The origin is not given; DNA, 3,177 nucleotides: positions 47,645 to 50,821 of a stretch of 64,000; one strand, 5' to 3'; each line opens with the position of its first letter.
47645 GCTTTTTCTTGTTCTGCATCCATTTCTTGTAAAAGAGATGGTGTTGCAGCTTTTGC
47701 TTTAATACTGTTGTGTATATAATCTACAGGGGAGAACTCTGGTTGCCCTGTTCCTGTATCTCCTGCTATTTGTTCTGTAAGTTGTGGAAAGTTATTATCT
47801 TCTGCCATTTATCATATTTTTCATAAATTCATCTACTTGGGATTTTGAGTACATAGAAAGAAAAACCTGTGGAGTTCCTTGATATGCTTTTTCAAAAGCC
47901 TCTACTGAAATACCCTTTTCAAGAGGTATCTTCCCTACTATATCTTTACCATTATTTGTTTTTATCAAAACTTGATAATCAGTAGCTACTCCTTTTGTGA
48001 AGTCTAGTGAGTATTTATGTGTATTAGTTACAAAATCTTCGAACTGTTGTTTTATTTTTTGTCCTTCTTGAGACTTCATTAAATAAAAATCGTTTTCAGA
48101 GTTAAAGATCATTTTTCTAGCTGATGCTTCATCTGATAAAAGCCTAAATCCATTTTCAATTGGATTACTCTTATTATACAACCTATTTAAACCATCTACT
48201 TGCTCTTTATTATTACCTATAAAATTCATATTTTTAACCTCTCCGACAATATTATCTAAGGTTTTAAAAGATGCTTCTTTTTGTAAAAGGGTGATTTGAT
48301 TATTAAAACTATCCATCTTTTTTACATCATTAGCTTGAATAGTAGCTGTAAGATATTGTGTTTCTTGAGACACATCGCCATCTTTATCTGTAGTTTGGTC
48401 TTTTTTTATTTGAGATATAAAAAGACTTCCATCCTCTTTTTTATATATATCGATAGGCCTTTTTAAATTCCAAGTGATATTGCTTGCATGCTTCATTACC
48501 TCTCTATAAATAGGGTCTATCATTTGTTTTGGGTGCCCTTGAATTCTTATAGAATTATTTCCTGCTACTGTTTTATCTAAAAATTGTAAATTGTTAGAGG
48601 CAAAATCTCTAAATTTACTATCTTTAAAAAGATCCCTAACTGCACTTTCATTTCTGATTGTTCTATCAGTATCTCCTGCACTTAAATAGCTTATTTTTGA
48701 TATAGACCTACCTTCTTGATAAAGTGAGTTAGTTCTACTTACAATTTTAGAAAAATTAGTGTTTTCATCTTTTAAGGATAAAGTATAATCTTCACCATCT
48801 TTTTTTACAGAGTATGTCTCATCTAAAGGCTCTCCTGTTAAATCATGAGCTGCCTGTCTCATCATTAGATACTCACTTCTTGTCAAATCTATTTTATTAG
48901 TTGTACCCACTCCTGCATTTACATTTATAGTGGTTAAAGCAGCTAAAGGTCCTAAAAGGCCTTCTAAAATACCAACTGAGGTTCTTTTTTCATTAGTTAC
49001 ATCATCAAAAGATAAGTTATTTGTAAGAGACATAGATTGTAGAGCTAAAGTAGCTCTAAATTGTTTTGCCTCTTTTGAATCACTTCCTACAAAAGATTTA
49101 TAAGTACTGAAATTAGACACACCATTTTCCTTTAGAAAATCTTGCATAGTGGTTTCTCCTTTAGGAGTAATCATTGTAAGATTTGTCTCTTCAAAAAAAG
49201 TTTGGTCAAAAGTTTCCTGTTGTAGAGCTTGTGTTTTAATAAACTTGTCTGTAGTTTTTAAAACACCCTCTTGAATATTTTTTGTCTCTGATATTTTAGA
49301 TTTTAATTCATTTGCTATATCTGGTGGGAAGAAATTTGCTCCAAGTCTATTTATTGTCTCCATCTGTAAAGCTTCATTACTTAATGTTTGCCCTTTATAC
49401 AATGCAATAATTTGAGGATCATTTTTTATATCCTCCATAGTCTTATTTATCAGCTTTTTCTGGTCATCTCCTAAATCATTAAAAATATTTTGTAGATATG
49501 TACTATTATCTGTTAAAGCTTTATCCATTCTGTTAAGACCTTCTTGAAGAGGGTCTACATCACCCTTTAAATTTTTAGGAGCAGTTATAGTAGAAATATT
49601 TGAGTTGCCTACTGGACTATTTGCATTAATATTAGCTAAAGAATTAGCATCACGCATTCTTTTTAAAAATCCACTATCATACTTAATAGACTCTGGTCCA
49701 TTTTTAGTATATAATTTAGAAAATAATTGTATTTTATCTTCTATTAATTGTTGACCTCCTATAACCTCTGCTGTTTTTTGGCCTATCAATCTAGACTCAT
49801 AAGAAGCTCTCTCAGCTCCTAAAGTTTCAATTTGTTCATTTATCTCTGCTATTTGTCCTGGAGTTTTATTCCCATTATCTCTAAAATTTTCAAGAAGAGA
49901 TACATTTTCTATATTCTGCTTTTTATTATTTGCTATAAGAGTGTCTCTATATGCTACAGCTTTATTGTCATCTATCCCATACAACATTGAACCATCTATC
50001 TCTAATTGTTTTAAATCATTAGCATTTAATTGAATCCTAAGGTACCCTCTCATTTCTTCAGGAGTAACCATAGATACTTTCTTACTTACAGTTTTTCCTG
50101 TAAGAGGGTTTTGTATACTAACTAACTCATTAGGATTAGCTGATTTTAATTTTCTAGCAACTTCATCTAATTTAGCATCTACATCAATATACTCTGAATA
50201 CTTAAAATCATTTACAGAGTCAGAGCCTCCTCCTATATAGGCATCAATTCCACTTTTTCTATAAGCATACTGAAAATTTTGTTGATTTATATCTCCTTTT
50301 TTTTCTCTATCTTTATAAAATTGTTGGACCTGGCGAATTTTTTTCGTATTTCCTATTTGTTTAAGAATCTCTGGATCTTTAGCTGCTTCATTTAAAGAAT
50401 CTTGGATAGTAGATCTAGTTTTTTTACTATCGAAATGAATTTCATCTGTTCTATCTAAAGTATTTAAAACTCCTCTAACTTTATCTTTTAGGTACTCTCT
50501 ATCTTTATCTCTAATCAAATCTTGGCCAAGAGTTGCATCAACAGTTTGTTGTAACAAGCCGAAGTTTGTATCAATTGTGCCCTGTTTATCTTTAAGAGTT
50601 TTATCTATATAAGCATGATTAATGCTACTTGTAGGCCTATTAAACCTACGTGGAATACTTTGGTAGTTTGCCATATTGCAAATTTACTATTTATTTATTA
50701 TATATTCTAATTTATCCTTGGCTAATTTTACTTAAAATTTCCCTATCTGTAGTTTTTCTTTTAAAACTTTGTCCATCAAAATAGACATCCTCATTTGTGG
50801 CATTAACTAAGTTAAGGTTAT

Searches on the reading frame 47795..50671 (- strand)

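Call 76: search_protein_families(library=phrogs, proteins=[window:47795-50671:-], max_evalue=0.00001)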
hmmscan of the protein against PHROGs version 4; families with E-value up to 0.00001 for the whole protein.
window:47795-50671:- (958 aa): 1 family
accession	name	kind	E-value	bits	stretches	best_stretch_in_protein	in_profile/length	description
phrog_32131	-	head and packaging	5.5e-12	45.5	1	1-246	2-259/974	virion structural protein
